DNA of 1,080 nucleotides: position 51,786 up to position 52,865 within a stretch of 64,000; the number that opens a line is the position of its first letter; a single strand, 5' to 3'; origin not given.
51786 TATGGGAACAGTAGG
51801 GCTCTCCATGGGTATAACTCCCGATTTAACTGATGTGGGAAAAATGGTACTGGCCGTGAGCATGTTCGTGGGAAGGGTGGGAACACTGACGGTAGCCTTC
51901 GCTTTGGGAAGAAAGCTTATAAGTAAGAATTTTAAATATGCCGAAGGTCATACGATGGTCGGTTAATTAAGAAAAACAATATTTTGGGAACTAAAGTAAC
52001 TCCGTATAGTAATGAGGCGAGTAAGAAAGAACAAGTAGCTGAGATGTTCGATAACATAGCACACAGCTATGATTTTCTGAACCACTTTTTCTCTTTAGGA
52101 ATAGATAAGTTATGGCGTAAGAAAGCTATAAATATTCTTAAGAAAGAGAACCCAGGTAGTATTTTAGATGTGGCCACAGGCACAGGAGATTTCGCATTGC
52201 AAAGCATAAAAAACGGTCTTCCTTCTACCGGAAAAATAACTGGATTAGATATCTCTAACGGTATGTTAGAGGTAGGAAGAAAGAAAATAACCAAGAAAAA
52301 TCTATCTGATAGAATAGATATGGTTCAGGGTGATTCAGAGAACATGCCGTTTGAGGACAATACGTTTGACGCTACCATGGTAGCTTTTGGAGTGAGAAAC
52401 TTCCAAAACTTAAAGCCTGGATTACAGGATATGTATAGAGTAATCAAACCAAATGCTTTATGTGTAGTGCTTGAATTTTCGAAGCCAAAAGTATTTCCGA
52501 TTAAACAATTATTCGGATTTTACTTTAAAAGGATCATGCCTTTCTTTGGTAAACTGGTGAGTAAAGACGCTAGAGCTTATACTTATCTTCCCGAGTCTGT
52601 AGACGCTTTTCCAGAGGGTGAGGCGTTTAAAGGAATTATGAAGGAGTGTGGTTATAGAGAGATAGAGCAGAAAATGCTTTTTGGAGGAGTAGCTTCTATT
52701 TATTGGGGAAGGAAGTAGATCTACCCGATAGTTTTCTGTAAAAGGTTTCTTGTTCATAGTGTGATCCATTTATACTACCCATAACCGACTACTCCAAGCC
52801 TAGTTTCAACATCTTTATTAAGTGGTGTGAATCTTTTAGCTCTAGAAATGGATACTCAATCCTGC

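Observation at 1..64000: At least 16 genes need more than one reading frame, which points to consensus error, chimerism or genome decay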

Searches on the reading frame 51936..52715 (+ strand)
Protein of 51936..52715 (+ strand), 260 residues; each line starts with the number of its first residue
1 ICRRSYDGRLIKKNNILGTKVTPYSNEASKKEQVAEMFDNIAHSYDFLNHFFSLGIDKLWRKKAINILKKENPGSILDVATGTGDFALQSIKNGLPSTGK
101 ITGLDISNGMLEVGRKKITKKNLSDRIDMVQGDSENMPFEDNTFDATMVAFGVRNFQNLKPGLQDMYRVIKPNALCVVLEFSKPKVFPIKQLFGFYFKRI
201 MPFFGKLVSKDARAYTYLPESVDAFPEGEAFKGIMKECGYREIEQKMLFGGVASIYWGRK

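Call 11: search_protein_families(library=pfam, proteins=[window:51936-52715:+], max_evalue=0.01)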
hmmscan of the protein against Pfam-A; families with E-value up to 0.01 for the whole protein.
window:51936-52715:+ (260 aa): 8 families
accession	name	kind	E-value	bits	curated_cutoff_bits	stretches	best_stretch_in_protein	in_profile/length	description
PF01209.24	Ubie_methyltran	-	4.8e-68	229.4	20.1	1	29-260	4-233/233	ubiE/COQ5 methyltransferase family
PF13649.12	Methyltransf_25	-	2.8e-19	70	27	1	76-173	1-96/97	Methyltransferase domain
PF08241.18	Methyltransf_11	-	7.5e-18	65.4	21.2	1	77-177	1-94/95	Methyltransferase domain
PF13847.12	Methyltransf_31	-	1.1e-15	58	27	1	75-182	6-113/145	Methyltransferase domain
PF08242.18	Methyltransf_12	-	1.7e-08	35.6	30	1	77-175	1-97/98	Methyltransferase domain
PF12147.14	Methyltransf_20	-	7.1e-06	25.8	21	1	56-134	117-195/309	Putative methyltransferase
PF01596.23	Methyltransf_3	-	0.00025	20.8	22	1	75-136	47-107/204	O-methyltransferase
PF13489.12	Methyltransf_23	-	0.00032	20.9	27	1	67-184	16-122/164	Methyltransferase domain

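Call 36: find_encoding_contigs(protein=window:51984-52715:+, flank=10000, max_places=10)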
Protein window:51984-52715:+ (244 aa): 22 contigs read that carry it; 10 places shown.
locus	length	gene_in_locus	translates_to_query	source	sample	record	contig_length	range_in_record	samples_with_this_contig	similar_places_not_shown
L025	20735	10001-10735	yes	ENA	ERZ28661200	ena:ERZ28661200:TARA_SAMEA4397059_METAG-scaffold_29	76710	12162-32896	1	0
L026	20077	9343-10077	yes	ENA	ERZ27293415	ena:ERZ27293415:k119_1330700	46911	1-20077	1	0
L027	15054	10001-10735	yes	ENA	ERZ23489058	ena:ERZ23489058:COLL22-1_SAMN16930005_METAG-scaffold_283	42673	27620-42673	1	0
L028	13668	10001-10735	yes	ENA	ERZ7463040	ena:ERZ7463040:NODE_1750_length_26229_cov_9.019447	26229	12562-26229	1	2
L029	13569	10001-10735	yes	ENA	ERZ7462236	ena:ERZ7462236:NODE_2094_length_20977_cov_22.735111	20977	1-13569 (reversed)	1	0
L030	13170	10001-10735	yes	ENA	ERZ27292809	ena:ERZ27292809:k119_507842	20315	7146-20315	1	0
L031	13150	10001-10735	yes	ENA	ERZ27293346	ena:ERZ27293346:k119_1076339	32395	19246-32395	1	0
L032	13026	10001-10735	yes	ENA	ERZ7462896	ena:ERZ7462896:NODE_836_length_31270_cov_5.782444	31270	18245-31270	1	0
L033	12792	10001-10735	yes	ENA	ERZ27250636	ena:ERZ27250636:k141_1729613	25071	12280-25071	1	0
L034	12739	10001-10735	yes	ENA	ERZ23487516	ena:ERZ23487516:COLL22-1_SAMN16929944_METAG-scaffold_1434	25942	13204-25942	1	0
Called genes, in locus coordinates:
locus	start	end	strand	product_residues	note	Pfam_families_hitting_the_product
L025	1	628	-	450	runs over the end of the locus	PF00364:Biotin_lipoyl, PF25997:BSH_YhbJ (weak), PF02817:E3_binding, PF00198:2-oxoacid_dh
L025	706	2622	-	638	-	PF00535:Glycos_transf_2, PF13641:Glyco_tranf_2_3, PF13632:Glyco_trans_2_3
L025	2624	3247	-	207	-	PF21176:RecR_HhH, PF02132:RecR_ZnF (weak), PF01751:Toprim, PF13662:Toprim_4, PF21175:RecR_C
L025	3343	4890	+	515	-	PF00474:SSF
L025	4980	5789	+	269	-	PF18962:Por_Secre_tail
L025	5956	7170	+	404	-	PF00155:Aminotran_1_2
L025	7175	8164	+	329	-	PF00294:PfkB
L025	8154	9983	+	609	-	PF02386:TrkH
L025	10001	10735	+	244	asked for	PF01209:Ubie_methyltran, PF12147:Methyltransf_20 (weak), PF13847:Methyltransf_31, PF08241:Methyltransf_11, PF08242:Methyltransf_12, PF13649:Methyltransf_25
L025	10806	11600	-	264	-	PF01416:PseudoU_synth_1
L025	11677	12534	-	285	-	PF12146:Hydrolase_4, PF00561:Abhydrolase_1, PF12697:Abhydrolase_6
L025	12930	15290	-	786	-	-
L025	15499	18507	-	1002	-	PF17678:Glyco_hydro_92N, PF07971:Glyco_hydro_92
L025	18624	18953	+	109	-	-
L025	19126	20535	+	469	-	PF02113:Peptidase_S13, PF13354:Beta-lactamase2 (faint)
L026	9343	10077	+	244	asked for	PF01209:Ubie_methyltran, PF12147:Methyltransf_20 (weak), PF13847:Methyltransf_31, PF08241:Methyltransf_11, PF08242:Methyltransf_12, PF13649:Methyltransf_25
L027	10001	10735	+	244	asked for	PF01209:Ubie_methyltran, PF12147:Methyltransf_20 (weak), PF13847:Methyltransf_31, PF08241:Methyltransf_11, PF08242:Methyltransf_12, PF13649:Methyltransf_25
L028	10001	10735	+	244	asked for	PF01209:Ubie_methyltran, PF12147:Methyltransf_20 (weak), PF13847:Methyltransf_31, PF08241:Methyltransf_11, PF08242:Methyltransf_12, PF13649:Methyltransf_25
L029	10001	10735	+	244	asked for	PF01209:Ubie_methyltran, PF12147:Methyltransf_20 (weak), PF13847:Methyltransf_31, PF08241:Methyltransf_11, PF08242:Methyltransf_12, PF13649:Methyltransf_25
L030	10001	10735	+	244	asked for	PF01209:Ubie_methyltran, PF12147:Methyltransf_20 (weak), PF13847:Methyltransf_31, PF08241:Methyltransf_11, PF08242:Methyltransf_12, PF13649:Methyltransf_25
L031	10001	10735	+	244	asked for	PF01209:Ubie_methyltran, PF12147:Methyltransf_20 (weak), PF13847:Methyltransf_31, PF08241:Methyltransf_11, PF08242:Methyltransf_12, PF13649:Methyltransf_25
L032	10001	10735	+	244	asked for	PF01209:Ubie_methyltran, PF12147:Methyltransf_20 (weak), PF13847:Methyltransf_31, PF08241:Methyltransf_11, PF08242:Methyltransf_12, PF13649:Methyltransf_25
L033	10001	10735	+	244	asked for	PF01209:Ubie_methyltran, PF12147:Methyltransf_20 (weak), PF13847:Methyltransf_31, PF08241:Methyltransf_11, PF08242:Methyltransf_12, PF13649:Methyltransf_25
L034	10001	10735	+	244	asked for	PF01209:Ubie_methyltran, PF12147:Methyltransf_20 (weak), PF13847:Methyltransf_31, PF08241:Methyltransf_11, PF08242:Methyltransf_12, PF13649:Methyltransf_25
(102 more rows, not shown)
